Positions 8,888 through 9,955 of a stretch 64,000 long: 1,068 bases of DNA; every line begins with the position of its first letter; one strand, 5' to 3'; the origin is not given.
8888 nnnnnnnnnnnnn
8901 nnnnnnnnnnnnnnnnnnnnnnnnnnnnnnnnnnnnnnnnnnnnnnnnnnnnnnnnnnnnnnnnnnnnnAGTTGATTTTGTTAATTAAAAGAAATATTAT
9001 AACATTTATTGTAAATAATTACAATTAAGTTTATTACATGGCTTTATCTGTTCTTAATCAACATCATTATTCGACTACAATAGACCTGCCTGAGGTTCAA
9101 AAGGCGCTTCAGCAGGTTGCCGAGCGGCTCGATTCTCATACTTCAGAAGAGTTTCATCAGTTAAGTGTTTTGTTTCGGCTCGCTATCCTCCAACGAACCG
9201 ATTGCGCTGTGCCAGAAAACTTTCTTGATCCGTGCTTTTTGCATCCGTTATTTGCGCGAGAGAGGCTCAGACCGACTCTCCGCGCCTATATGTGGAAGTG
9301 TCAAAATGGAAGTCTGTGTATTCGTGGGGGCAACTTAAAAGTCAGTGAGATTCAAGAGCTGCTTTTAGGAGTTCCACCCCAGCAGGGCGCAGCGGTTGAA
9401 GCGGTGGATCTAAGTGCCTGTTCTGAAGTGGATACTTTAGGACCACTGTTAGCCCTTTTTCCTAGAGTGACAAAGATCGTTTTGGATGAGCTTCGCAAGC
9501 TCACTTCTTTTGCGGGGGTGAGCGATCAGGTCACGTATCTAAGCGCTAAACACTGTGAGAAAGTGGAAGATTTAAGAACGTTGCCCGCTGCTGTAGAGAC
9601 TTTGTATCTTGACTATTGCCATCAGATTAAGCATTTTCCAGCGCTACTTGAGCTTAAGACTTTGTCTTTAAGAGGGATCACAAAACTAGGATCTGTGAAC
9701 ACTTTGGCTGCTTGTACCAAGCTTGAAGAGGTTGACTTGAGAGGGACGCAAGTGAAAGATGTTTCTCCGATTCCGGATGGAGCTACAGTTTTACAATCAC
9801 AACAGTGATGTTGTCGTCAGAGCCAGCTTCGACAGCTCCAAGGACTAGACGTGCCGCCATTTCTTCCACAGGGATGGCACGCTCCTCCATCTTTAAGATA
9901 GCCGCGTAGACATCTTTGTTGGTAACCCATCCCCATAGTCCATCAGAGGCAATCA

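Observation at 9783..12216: Tandem PP2C phosphatase paralogues; the second carries an in-frame TAG at codon 3 and has lost the ancestral N-terminus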

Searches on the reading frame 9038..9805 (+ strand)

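Call 37: search_protein_families(library=pfam, proteins=[window:9038-9805:+], max_evalue=0.01)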
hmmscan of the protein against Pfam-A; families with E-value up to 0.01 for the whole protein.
window:9038-9805:+ (256 aa): 1 family
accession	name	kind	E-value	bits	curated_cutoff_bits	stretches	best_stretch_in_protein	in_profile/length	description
PF12799.13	LRR_4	-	2.8e-06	27.8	27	1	206-246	3-43/44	Leucine Rich repeats (2 copies)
